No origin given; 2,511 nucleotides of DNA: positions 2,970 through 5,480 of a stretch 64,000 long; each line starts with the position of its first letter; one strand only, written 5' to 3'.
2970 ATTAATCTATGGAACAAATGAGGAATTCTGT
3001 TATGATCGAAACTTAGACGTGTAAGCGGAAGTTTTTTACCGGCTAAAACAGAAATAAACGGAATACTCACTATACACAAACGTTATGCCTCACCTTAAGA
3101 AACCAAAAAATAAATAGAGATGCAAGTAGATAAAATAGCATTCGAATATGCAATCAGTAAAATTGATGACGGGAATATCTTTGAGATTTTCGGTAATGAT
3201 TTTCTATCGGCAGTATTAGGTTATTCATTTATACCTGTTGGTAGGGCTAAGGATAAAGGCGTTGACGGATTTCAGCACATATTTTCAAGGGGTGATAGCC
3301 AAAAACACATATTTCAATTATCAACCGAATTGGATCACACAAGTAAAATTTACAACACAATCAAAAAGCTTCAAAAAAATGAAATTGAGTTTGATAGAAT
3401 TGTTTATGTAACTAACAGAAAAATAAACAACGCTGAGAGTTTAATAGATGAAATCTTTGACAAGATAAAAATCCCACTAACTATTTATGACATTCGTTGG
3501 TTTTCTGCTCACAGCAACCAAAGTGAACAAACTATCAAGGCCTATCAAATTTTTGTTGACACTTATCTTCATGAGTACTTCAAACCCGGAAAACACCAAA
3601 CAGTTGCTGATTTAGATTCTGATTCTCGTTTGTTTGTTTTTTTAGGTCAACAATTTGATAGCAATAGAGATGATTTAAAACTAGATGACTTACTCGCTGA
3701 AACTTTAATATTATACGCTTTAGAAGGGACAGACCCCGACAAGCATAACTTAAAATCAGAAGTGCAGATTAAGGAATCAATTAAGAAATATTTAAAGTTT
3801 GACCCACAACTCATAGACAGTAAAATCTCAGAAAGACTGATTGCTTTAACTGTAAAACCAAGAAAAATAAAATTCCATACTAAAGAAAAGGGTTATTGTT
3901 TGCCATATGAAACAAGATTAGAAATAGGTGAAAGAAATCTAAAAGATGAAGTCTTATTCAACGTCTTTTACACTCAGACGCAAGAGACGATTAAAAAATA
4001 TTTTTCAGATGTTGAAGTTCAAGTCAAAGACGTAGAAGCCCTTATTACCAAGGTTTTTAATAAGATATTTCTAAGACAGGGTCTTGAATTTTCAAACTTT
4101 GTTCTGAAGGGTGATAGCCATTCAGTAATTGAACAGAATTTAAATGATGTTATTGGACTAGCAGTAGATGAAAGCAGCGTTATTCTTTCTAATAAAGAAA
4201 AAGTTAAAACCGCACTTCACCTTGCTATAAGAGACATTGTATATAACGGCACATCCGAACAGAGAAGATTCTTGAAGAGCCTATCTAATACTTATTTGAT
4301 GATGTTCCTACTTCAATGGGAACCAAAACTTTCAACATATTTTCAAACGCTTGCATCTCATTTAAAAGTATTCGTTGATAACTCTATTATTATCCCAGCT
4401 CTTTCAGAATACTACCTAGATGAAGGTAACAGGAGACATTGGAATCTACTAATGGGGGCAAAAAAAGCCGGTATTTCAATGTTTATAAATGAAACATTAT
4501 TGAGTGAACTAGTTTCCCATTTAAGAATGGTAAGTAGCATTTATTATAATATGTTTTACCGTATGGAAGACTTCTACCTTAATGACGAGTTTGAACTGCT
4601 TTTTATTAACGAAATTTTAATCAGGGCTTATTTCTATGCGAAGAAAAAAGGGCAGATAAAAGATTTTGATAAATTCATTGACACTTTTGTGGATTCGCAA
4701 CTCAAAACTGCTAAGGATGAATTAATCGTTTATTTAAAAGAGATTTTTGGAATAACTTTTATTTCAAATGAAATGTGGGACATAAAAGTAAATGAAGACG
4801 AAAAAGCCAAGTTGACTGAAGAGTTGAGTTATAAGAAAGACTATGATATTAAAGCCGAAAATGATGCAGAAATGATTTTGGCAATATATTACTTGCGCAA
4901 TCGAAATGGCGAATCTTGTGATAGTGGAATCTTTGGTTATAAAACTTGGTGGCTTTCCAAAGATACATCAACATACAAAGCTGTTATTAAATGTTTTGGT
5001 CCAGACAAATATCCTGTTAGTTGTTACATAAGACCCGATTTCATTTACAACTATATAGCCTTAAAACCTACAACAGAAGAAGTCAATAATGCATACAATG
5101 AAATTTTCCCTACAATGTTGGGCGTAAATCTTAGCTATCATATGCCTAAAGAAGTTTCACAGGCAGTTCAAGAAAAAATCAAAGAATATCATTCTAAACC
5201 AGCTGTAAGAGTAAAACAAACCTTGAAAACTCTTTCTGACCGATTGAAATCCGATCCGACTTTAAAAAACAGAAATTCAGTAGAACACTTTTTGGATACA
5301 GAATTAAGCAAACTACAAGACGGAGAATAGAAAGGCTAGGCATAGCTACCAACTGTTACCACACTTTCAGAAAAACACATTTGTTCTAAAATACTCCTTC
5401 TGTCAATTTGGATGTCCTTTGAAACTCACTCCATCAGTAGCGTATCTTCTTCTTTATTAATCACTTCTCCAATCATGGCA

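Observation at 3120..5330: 736-aa orphan protein: Mrr/AIPR-like N-terminus plus possible PIN-like C-terminal half; candidate single-gene defence or abortive-infection effector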

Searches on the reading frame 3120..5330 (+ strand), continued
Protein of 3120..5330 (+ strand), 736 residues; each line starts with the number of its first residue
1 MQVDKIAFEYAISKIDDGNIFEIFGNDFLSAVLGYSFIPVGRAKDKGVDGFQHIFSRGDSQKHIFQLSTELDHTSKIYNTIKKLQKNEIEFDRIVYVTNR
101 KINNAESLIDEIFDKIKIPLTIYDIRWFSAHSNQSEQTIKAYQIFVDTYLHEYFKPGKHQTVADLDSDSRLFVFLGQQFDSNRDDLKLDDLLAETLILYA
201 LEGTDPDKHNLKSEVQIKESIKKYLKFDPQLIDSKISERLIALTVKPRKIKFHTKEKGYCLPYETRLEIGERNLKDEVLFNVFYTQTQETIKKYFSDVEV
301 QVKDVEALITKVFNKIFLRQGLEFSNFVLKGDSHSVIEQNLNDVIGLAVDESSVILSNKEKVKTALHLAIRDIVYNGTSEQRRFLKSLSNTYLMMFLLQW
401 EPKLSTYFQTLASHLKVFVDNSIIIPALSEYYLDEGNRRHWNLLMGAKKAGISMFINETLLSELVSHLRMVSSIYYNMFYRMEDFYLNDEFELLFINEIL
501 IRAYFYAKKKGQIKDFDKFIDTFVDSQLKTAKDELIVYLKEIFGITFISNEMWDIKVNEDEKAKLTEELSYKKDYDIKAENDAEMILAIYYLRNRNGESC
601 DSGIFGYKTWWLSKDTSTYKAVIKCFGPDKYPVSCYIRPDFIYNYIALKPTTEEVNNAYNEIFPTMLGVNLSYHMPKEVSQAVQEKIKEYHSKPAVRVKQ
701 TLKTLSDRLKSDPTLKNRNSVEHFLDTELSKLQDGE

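Call 94: search_protein_families(library=pfam, proteins=[L092:11213-11950:+, L071:3604-4344:+, L073:11195-11935:+, L075:3235-4011:+, L076:11183-11926:+, L078:4467-5225:+, L082:11186-11935:+, L084:11222-11977:+, L087:10111-10860:+, L011:11207-11956:+], max_evalue=1)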
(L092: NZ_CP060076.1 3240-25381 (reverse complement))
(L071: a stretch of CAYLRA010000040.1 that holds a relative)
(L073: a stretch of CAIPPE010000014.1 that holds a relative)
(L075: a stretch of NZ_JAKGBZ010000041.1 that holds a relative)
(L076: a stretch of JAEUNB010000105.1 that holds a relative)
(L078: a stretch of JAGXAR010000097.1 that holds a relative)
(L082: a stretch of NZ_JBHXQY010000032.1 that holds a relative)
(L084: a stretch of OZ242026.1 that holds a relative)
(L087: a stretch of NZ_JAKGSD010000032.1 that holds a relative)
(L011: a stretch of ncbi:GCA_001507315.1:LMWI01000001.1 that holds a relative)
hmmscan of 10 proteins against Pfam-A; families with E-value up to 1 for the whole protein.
L092:11213-11950:+ (246 aa): 2 families
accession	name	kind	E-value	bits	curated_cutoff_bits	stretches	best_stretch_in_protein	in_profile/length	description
PF00567.30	TUDOR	-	0.14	12.7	23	1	111-161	23-73/121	Tudor domain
PF11645.14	PDDEXK_5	-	0.19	12.2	26.1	1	114-168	30-82/138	PD-(D/E)XK endonuclease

L071:3604-4344:+ (247 aa): 2 families
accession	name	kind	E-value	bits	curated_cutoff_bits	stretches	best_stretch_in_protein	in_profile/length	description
PF13924.12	Lipocalin_5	-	0.016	15.6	25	0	96-158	69-131/142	Lipocalin-like domain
PF06248.19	Zw10_N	-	0.045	14.8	26.3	0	126-150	6-29/93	Centromere/kinetochore Zw10 N-terminal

L073:11195-11935:+ (247 aa): 1 family
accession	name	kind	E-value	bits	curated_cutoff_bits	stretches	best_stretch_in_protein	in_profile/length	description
PF05259.16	Herpes_UL1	-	0.16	12.5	20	1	40-91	42-92/107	Herpesvirus glycoprotein L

L075:3235-4011:+ (259 aa): 4 families
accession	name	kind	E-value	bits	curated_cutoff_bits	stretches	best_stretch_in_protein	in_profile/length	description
PF16289.11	PIN_12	-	0.019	15.8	32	1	15-71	3-56/172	PIN domain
PF00118.29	Cpn60_TCP1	-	0.023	13.8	34.3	1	26-65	230-269/490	TCP-1/cpn60 chaperonin family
PF00143.24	Interferon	-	0.1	13.2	26.8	1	34-99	57-122/160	Interferon alpha/beta domain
PF24862.1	SUS_EPBD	-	0.17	12.8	27.7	1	16-61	2-51/88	Sucrose synthase EPBD domain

L076:11183-11926:+ (248 aa): 0 families

L078:4467-5225:+ (253 aa): 1 family
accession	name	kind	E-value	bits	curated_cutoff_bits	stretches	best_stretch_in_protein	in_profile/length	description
PF17267.7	DUF5333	-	0.18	12.5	27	0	151-180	53-83/110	Family of unknown function (DUF5333)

L082:11186-11935:+ (250 aa): 0 families

L084:11222-11977:+ (252 aa): 1 family
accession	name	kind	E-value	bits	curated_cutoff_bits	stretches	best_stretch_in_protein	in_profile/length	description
PF19839.5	RHH_9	-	0.035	14.4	23.4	1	116-145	18-47/65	Ribbon-helix-helix protein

L087:10111-10860:+ (250 aa): 0 families

L011:11207-11956:+ (250 aa): 0 families

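Call 115: search_dna_similar(query=L065:424-1449:+, collection=plasmids, mode=protein, max_evalue=0.001, max_rows=6)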
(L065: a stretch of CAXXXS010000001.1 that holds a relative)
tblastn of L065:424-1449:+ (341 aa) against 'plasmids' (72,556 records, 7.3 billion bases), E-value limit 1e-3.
Records with a match: 250; places in all: 276; records where one place covers at least 80% of the query: 16.
Best place of each record, by identity: <60% 250.
By first word of the organism name: Rhizobium 116; Agrobacterium 13; Azospirillum 12; Ensifer 10; Chondrinema 9; Mesorhizobium 8; Caballeronia 7; Neorhizobium 7; Persicobacter 6; Novosphingobium 6; and 27 more.
By predicted mobility (MOB-suite, as given by PLSDB): non-mobilizable 131; conjugative 94; mobilizable 25.
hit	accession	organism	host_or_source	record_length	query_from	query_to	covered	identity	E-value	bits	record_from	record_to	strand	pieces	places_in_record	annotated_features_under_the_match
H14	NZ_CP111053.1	Chondrinema litorale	Seaweed,red alga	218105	2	338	99%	42.2%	1e-60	217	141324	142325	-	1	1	cache domain-containing protein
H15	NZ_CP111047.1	Chondrinema litorale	Seaweed,red alga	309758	38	335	87%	41.2%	3e-47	178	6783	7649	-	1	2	PAS domain S-box protein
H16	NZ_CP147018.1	Bernardetia sp. Wsw4-3y2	Red alga,Red algae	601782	9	336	96%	37.1%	2e-47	178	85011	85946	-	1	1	GAF domain-containing protein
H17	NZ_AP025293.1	Persicobacter psychrovividus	-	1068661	23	327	89%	39.3%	4e-54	197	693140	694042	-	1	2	none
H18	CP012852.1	Persicobacter sp. JZB09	cell culture,soil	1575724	22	324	89%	39.0%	9e-53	194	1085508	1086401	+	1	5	none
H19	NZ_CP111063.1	Chondrinema litorale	Seaweed,red alga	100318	32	318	84%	41.1%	4e-53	195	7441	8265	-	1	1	PAS domain-containing protein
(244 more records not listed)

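Call 125: find_encoding_contigs(protein=P0293, flank=10000, max_places=1)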
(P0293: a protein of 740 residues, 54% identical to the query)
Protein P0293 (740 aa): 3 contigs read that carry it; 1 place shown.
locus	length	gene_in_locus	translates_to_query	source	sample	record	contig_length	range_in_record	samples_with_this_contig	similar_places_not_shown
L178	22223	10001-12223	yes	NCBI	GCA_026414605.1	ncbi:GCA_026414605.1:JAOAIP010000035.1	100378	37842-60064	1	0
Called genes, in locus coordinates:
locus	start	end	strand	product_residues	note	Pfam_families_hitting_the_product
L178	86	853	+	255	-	PF13489:Methyltransf_23, PF08241:Methyltransf_11, PF08242:Methyltransf_12, PF13649:Methyltransf_25 (weak), PF13847:Methyltransf_31 (weak)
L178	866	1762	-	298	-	PF13369:Transglut_core2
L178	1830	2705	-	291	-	PF01048:PNP_UDP_1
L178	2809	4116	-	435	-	PF13519:VWA_2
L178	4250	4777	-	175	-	-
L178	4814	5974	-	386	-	PF02737:3HCDH_N, PF00725:3HCDH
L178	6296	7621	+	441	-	PF02163:Peptidase_M50, PF00595:PDZ (faint), PF13180:PDZ_2 (weak), PF17820:PDZ_6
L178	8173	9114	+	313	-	PF18860:AbiJ_NTD3, PF14355:Abi_C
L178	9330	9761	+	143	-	PF08327:AHSA1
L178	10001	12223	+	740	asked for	-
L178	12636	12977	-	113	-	-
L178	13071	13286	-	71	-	-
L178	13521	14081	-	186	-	-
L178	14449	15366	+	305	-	PF01370:Epimerase, PF16363:GDP_Man_Dehyd, PF08338:DUF1731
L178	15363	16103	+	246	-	PF08501:Shikimate_dh_N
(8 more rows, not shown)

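Call 126: find_encoding_contigs(protein=P0121, flank=10000, max_places=1)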
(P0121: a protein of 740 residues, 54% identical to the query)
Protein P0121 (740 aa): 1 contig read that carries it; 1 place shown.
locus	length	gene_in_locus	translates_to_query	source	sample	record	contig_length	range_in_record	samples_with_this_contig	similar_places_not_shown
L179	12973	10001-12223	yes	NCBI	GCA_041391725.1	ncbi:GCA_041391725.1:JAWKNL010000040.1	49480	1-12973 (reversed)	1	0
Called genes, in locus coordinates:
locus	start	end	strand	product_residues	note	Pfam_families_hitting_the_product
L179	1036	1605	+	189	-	PF07609:DUF1572, PF12867:DinB_2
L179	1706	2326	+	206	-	PF00027:cNMP_binding (weak)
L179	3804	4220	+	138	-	-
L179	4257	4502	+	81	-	PF13564:DoxX_2 (weak)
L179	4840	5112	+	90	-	PF01527:HTH_Tnp_1, PF13518:HTH_28 (faint)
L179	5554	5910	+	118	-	PF13564:DoxX_2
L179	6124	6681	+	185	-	PF00857:Isochorismatase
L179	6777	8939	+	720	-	PF15902:Sortilin-Vps10 (faint), PF02012:BNR (faint), PF15899:BNR_6 (faint), PF25852:DUF6242_C, PF18962:Por_Secre_tail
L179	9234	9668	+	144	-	-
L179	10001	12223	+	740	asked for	-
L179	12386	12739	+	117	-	-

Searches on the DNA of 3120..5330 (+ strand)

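Call 77: search_dna_similar(query=L092:10001-12208:+, collection=ecoli_genomes, mode=near, max_rows=12)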
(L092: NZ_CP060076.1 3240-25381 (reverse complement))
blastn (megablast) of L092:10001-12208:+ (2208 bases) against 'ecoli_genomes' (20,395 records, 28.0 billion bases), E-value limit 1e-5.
Records with a match: 5; places in all: 5; records where one place covers at least 80% of the query: 5.
Genomes with a match: 5 of 5426; with a place that covers at least 80% of the query: 5. Places per genome that has any: lowest 1, median 1, highest 1. On chromosomes: 0 places; on plasmids: 5.
Best place of each record, by identity: >=99% 5.
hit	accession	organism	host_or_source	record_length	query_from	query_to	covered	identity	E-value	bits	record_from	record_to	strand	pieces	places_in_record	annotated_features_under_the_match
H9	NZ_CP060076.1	Escherichia coli strain G3/10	Homo sapiens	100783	1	2208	100%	100.0%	0e+0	4078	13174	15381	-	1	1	hypothetical protein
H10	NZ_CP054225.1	Escherichia coli strain EcPF16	Homo sapiens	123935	1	2208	100%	100.0%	0e+0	4078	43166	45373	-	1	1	hypothetical protein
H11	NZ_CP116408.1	Escherichia coli strain HH107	Post-treated (biosolid) sample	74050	1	2208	100%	100.0%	0e+0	4078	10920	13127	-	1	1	hypothetical protein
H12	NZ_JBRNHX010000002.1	Escherichia coli strain PCP06171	seawater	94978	1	2208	100%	100.0%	0e+0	4078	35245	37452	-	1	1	hypothetical protein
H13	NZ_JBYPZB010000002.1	Escherichia coli strain mussel_type_A_ST536_O21:H9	Raw mussels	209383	1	2208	100%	100.0%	0e+0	4078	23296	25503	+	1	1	hypothetical protein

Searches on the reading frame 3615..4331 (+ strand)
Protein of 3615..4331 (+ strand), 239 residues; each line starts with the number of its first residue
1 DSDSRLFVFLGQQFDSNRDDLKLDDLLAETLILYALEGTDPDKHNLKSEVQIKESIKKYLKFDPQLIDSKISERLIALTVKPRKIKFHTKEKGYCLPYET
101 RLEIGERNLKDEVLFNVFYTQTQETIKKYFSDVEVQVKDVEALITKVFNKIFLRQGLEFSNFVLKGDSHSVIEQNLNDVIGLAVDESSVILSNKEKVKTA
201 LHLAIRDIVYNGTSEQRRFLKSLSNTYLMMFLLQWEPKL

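Call 69: search_protein_families(library=pfam, alignment_id=A7, max_evalue=1)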
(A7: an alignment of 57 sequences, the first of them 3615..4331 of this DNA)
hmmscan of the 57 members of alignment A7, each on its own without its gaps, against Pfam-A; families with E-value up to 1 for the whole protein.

A. member 1, window:3615-4331:+ (239 aa): 0 families

B. families by the number of members that match (of 57 scanned): 72 families (the first 25 are shown)
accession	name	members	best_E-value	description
PF24573.1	HEAT_DAAF5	7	0.00014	Dynein axonemal assembly factor 5, HEAT-repeat domain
PF07299.16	EF-G-binding_N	6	0.0058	Elongation factor G-binding protein, N-terminal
PF20279.3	CTD12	4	0.0075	C-terminal domain 12 of the ABC-three component (ABC-3C) systems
PF14191.11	YodL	3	0.0058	YodL-like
PF22063.2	Pdc1_Ge1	3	0.013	Pdc1 Ge1 domain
PF05443.17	ROS_MUCR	3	0.014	ROS/MUCR transcriptional regulator protein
PF15656.11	Tox-HDC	3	0.019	Toxin with a H, D/N and C signature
PF17770.6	RNase_J_C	3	0.14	Ribonuclease J C-terminal domain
PF21183.3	HAT1_C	2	0.00024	Histone acetyltransferase type B catalytic subunit, C-terminal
PF12765.13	Cohesin_HEAT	2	0.0031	HEAT repeat associated with sister chromatid cohesion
PF25280.1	POTRA2_Toc75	2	0.0039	Toc75-like, second POTRA domain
PF11527.13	ARL2_Bind_BART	2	0.0047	The ARF-like 2 binding protein BART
PF03202.18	Lipoprotein_10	2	0.019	Putative mycoplasma lipoprotein, C-terminal region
PF03776.19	MinE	2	0.038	Septum formation topological specificity factor MinE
PF21733.3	Death_3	2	0.1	Death domain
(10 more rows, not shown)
